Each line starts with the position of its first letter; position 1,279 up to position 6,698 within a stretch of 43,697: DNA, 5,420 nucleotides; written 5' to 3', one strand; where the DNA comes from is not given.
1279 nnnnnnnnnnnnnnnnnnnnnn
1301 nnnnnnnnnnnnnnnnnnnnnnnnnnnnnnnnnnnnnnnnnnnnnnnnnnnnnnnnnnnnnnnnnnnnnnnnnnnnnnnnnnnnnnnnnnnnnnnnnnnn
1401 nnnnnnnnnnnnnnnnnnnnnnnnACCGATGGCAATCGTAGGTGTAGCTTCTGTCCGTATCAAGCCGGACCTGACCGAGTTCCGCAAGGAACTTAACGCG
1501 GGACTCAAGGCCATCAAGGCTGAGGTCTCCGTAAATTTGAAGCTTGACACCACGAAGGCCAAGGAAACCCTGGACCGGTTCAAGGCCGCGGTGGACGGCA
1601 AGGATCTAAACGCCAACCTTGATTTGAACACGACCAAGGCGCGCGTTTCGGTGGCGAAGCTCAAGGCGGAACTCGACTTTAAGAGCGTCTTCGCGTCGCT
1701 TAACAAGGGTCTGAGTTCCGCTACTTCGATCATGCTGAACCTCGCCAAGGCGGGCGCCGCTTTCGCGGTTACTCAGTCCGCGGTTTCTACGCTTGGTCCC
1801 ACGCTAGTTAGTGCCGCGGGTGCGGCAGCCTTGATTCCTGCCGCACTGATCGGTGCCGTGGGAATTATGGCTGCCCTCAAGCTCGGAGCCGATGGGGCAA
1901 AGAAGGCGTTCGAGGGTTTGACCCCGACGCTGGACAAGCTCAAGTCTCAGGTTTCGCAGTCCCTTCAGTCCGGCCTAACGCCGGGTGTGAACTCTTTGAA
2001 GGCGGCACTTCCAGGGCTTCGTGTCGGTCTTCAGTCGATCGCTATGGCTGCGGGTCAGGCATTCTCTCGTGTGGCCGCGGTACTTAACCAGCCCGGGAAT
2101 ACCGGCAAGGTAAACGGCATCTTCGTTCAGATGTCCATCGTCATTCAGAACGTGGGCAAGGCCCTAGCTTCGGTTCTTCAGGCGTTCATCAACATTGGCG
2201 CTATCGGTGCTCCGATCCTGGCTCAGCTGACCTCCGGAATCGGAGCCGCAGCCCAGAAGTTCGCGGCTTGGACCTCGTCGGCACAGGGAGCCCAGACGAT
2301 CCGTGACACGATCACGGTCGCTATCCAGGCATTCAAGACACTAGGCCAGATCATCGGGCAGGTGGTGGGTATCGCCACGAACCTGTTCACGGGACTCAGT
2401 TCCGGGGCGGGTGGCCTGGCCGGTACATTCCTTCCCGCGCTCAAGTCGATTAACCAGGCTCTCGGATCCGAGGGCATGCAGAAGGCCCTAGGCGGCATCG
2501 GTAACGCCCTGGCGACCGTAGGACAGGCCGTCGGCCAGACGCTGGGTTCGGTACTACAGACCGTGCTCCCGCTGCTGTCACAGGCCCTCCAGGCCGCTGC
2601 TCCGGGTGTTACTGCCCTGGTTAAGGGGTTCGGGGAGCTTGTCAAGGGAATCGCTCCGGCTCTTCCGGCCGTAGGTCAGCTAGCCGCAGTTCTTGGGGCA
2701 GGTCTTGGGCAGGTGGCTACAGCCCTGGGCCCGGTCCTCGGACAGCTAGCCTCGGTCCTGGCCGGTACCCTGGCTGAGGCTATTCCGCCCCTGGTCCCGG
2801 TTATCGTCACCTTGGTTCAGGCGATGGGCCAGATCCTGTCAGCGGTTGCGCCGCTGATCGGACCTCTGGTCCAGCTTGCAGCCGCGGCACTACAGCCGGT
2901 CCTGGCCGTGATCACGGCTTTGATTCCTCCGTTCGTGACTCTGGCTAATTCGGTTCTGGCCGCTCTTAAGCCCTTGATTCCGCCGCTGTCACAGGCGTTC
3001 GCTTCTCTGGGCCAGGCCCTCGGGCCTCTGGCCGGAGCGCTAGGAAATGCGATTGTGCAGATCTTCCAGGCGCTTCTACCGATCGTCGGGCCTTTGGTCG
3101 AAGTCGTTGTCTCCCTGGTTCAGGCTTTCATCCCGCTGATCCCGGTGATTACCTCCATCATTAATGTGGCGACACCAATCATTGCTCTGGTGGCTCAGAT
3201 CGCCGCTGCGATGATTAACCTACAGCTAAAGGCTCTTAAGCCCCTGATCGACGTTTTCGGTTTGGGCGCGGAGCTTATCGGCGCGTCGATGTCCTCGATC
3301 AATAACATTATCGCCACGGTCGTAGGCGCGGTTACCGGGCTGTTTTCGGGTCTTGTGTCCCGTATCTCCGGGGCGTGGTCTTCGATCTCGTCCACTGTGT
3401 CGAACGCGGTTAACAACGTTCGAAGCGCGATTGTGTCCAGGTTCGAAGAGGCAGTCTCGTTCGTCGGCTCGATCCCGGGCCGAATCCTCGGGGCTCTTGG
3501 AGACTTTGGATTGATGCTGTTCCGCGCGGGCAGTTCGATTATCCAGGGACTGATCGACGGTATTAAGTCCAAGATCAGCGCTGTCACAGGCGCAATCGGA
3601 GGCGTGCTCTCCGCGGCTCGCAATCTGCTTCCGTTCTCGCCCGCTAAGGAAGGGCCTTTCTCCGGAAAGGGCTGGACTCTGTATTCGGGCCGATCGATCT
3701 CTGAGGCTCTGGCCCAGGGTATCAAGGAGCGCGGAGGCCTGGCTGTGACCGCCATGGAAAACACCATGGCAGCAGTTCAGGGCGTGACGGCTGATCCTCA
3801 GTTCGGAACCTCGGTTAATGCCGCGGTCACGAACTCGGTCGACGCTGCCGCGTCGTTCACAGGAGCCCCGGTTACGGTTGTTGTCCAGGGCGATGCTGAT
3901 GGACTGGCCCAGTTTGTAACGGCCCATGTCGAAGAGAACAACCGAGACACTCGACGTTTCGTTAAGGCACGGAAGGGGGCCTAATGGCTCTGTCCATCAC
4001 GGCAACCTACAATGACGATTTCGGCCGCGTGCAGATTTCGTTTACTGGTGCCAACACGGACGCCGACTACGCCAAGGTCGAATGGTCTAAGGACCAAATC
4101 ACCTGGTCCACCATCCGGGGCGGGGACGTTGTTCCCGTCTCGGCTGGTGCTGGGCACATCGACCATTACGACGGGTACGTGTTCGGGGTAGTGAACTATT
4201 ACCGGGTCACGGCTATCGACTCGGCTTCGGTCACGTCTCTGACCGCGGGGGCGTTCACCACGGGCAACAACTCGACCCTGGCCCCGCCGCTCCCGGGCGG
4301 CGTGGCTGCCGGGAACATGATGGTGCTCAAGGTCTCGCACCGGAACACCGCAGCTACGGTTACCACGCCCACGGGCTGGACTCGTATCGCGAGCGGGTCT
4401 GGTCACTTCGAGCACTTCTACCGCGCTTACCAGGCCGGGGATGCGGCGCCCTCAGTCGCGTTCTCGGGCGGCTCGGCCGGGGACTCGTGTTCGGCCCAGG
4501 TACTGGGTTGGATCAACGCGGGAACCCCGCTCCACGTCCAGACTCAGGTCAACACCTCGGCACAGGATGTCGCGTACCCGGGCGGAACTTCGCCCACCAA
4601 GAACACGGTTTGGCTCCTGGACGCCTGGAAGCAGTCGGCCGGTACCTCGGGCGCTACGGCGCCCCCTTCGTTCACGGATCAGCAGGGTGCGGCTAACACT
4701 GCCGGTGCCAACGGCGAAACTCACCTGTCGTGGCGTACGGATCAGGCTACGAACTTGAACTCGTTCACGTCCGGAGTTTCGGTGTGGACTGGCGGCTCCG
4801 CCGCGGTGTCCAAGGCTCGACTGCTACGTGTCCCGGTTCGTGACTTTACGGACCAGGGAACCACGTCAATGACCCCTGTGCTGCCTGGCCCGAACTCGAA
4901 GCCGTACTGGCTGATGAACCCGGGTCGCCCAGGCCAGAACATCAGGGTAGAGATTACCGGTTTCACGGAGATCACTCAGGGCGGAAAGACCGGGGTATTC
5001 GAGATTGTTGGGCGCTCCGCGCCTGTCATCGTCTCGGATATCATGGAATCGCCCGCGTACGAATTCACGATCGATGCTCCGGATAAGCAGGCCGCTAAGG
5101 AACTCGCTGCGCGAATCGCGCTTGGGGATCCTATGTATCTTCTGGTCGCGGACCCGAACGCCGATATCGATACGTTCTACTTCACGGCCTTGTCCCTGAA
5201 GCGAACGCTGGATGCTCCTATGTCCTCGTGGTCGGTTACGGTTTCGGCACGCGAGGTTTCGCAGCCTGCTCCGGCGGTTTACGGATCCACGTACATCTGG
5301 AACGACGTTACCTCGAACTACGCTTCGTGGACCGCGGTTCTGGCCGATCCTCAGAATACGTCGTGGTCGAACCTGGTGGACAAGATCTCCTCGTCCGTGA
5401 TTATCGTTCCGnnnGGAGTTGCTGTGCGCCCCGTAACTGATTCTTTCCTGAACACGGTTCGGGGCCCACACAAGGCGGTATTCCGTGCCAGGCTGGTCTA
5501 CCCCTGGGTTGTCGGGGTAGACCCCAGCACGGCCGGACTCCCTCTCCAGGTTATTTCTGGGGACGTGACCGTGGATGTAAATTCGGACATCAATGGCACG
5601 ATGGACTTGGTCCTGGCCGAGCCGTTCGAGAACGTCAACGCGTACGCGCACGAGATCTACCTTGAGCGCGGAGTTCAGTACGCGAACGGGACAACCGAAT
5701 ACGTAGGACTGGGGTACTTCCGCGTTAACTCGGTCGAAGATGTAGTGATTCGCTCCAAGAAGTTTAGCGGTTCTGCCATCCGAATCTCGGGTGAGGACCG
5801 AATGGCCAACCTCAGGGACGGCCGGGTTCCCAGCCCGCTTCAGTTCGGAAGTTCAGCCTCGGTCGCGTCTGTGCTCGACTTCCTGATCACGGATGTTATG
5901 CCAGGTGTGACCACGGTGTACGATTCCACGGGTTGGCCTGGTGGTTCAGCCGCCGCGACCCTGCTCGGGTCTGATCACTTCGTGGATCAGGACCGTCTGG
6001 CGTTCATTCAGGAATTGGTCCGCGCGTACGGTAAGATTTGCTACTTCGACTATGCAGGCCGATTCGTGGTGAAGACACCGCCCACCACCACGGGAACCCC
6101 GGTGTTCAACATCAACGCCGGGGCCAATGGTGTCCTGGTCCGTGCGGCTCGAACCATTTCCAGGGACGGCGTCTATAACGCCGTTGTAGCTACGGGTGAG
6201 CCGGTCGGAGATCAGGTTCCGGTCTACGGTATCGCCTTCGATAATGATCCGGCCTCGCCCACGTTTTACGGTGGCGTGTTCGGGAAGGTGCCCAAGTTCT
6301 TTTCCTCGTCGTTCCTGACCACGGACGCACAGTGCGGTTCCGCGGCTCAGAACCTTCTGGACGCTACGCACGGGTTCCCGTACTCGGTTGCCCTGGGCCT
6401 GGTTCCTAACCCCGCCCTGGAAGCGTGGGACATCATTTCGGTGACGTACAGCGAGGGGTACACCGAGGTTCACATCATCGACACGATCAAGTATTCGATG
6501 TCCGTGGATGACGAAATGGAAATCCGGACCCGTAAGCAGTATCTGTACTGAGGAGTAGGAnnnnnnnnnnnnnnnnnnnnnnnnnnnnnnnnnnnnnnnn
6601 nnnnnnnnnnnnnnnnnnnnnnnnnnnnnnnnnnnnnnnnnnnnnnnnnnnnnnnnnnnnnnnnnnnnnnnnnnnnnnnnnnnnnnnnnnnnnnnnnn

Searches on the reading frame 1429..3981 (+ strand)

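Call 23: search_protein_families(library=phrogs, proteins=[window:1429-3981:+], max_evalue=0.00001)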
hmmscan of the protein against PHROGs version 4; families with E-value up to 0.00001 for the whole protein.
window:1429-3981:+ (851 aa): 15 families
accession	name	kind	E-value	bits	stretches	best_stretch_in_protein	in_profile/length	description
phrog_305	-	tail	8.4e-110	369.9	2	264-797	251-768/1001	tail length tape measure protein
phrog_6090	-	tail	6.2e-52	177.6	1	160-715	477-981/1853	tail length tape measure protein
phrog_58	-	tail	3.5e-37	129.4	1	15-841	199-1057/1544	tail length tape measure protein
phrog_4197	-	tail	1.6e-32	113.3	2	140-436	499-791/1783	tail length tape measure protein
phrog_6435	-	tail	2.2e-29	102.6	2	700-787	1192-1279/2090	tail length tape measure protein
phrog_5493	-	tail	3.3e-22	79.7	1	350-733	575-980/1102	tail length tape measure protein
phrog_3547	-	tail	2.6e-20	72.9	1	3-165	5-170/1767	tail length tape measure protein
phrog_1204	-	tail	9.9e-19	67.8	1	63-786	338-1051/1483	tail protein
phrog_991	-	tail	5e-17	61.8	2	505-780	571-878/1966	tail length tape measure protein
phrog_1272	-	tail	4.8e-12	45.4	1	160-758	535-1087/1606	tail length tape measure protein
phrog_1535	-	tail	7.9e-12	45.1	1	153-836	514-1139/1152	tail length tape measure protein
phrog_5448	-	tail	5.2e-11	41.2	1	350-835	1578-2070/3103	tail length tape measure protein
phrog_934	-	tail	2.7e-10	39.3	1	108-389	210-490/1988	tail length tape measure protein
phrog_16277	-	tail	3e-07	28.9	1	717-789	983-1056/1851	tail length tape measure protein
phrog_2337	-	tail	7.2e-07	28.7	1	160-320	256-415/1326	tail length tape measure protein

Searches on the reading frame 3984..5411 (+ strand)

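Call 23: search_protein_families(library=phrogs, proteins=[window:3984-5411:+], max_evalue=0.00001)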
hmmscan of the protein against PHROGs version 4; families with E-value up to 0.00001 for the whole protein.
window:3984-5411:+ (476 aa): 1 family
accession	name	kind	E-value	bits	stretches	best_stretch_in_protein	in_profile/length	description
phrog_16363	-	unknown function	7.4e-10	38.7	1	304-454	590-744/757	-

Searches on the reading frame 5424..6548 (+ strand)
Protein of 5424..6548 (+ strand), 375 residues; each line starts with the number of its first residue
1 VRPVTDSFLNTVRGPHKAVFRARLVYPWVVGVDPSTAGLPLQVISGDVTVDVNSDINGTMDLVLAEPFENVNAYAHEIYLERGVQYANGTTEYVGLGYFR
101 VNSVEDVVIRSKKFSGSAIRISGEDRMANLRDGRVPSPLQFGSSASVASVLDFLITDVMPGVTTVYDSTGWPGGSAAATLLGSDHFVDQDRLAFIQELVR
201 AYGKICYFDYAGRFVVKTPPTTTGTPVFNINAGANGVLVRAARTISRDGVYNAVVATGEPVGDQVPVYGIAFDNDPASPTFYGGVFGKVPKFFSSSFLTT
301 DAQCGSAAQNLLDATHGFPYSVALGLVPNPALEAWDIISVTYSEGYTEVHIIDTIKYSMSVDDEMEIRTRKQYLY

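Call 23: search_protein_families(library=phrogs, proteins=[window:5424-6548:+], max_evalue=0.00001)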
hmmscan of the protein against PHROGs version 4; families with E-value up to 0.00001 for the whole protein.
window:5424-6548:+ (375 aa): 1 family
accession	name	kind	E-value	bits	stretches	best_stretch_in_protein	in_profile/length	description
phrog_1887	-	tail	6e-42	145.5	1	2-371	286-654/670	tail protein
